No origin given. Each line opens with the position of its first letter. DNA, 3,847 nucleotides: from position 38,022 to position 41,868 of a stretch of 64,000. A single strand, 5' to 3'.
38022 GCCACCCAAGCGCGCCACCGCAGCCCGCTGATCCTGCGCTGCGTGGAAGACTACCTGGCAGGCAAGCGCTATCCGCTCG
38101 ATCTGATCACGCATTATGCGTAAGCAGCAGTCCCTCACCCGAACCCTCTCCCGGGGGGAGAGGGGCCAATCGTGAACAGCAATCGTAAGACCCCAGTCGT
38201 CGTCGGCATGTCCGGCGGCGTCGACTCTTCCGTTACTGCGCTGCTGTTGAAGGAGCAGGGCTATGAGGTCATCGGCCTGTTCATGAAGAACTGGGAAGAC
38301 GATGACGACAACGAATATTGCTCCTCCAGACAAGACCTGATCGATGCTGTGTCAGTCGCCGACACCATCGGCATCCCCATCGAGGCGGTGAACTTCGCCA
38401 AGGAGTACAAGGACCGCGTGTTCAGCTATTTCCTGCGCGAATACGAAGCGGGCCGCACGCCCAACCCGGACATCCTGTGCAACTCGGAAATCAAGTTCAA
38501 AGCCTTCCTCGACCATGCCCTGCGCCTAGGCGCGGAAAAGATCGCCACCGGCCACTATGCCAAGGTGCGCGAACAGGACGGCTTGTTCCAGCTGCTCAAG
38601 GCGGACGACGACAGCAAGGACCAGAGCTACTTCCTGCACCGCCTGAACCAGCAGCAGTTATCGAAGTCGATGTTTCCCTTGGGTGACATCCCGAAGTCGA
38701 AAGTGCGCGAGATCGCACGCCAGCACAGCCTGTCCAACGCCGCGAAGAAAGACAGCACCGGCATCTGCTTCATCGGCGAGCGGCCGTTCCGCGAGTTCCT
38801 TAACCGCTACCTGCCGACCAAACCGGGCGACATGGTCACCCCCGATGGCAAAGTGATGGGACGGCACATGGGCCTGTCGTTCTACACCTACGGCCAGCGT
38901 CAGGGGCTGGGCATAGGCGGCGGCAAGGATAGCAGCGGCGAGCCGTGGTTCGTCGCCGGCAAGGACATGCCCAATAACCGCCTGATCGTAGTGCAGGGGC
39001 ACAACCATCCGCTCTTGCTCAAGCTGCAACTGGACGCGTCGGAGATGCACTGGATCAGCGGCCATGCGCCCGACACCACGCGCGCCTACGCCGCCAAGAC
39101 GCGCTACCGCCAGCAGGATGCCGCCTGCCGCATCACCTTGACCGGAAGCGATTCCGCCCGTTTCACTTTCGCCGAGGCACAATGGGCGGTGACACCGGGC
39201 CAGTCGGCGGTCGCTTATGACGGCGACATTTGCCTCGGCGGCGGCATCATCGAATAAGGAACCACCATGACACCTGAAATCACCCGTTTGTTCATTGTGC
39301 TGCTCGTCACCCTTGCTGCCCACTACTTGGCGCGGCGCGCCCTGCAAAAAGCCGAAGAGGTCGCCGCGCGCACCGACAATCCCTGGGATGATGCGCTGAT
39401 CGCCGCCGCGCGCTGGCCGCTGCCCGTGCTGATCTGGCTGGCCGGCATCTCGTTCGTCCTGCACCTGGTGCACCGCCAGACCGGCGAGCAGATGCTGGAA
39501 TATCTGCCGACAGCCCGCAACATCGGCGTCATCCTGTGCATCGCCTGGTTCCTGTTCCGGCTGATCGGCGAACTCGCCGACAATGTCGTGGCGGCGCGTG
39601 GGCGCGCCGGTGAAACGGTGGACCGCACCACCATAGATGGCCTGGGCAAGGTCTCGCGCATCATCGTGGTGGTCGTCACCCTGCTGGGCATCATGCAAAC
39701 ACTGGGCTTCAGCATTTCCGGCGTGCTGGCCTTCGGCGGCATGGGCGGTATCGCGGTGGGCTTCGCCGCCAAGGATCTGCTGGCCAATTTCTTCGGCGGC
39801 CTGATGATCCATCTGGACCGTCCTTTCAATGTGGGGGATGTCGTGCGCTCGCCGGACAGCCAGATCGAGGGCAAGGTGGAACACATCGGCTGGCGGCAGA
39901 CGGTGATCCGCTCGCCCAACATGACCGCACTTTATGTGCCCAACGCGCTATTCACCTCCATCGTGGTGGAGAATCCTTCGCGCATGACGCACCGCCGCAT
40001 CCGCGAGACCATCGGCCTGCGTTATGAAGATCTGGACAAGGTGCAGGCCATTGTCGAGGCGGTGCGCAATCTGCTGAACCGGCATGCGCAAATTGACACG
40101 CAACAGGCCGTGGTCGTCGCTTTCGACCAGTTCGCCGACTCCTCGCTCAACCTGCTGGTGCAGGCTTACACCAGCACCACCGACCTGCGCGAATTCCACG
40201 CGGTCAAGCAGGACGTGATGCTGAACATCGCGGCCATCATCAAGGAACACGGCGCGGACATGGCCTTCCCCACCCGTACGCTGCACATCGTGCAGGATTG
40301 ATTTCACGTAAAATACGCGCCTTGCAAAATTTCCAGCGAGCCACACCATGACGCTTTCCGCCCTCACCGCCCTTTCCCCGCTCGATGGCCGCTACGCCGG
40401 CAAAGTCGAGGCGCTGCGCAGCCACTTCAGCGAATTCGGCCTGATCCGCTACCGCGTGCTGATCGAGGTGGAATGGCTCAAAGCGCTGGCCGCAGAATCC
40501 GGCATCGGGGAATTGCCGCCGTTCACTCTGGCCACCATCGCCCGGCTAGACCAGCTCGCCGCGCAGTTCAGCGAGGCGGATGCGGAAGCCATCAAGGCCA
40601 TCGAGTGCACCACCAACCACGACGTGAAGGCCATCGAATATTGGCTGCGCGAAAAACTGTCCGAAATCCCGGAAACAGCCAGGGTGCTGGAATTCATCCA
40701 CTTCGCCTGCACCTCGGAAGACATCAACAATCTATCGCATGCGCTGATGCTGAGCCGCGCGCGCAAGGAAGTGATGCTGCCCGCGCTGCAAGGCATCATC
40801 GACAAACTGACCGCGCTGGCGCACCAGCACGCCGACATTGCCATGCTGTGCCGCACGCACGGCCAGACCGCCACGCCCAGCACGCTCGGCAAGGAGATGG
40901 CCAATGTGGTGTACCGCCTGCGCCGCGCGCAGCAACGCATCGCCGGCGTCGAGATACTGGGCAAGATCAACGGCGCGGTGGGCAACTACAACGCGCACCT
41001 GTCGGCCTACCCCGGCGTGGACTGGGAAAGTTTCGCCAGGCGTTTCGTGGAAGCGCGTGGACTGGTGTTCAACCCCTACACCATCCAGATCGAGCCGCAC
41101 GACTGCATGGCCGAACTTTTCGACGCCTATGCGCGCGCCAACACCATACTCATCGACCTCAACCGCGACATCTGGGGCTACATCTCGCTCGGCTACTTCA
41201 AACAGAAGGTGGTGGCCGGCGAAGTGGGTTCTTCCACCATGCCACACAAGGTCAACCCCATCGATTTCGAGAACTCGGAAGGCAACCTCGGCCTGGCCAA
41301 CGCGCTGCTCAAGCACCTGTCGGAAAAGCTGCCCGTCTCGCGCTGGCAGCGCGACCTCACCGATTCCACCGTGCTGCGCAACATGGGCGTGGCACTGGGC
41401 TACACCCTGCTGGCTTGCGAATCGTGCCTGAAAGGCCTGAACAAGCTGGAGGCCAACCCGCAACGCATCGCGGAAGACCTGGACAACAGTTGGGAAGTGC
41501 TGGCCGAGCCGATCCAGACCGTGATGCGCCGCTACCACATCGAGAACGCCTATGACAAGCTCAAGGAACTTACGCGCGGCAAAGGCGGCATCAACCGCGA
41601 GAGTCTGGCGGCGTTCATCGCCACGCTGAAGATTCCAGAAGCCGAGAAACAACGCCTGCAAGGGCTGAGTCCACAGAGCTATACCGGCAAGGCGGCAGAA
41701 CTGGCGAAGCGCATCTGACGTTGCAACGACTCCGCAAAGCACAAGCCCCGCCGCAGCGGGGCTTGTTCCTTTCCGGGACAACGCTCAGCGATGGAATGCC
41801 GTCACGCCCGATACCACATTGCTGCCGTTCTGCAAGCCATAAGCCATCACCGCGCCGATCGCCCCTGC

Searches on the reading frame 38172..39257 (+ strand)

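Call 20: search_protein_families(library=pfam, proteins=[window:38172-39257:+], max_evalue=0.001)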
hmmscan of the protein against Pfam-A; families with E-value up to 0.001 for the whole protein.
window:38172-39257:+ (361 aa): 4 families
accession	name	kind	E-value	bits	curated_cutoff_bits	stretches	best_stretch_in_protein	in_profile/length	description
PF03054.22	tRNA_Me_trans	-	3.1e-81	272.3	20.6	1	9-202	3-201/202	tRNA methyl transferase HUP domain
PF20259.3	tRNA_Me_trans_M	-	3.1e-21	75.1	27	1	208-275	2-66/66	tRNA methyl transferase PRC-barrel domain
PF20258.4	tRNA_Me_trans_C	-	8e-21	74.6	20.6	1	287-360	4-77/77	Aminomethyltransferase beta-barrel domain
PF02540.23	NAD_synthase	-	1.8e-06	27.7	21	1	5-79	17-85/242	NAD synthase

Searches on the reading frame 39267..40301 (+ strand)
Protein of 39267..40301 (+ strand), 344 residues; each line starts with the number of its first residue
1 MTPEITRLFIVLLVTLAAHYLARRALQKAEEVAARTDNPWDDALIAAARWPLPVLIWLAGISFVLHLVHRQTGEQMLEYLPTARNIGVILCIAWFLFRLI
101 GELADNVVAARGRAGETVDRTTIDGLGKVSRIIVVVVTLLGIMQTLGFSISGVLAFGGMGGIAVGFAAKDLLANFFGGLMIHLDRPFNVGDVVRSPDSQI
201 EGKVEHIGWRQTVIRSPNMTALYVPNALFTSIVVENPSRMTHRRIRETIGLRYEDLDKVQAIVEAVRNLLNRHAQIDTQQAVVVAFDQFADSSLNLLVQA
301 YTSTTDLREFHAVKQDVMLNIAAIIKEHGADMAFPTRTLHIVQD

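Call 20: search_protein_families(library=pfam, proteins=[window:39267-40301:+], max_evalue=0.001)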
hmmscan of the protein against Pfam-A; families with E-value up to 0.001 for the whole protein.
window:39267-40301:+ (344 aa): 4 families
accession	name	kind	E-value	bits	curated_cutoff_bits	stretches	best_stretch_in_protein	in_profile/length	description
PF00924.24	MS_channel_2nd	-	2.5e-17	63.2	20.2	1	170-239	1-68/68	Mechanosensitive ion channel, beta-domain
PF21082.3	MS_channel_3rd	-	7.8e-12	45.9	21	1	248-332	4-88/88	Mechanosensitive ion channel MscS, C-terminal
PF24956.1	Msl2-3_C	-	2.1e-07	31.5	29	1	244-326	2-87/87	Mechanosensitive ion channel protein 2/3 C-terminal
PF21088.3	MS_channel_1st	-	4e-07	30.4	23.1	1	128-169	1-42/42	Mechanosensitive ion channel, transmembrane helices 2/3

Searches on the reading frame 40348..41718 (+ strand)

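Call 20: search_protein_families(library=pfam, proteins=[window:40348-41718:+], max_evalue=0.001)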
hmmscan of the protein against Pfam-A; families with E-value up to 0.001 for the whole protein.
window:40348-41718:+ (456 aa): 2 families
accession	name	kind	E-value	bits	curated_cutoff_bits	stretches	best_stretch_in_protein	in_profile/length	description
PF00206.25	Lyase_1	-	2.3e-58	198.5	27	1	14-312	1-305/312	Lyase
PF08328.16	ASL_C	-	4.9e-50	168.8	35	1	331-446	1-115/115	Adenylosuccinate lyase C-terminal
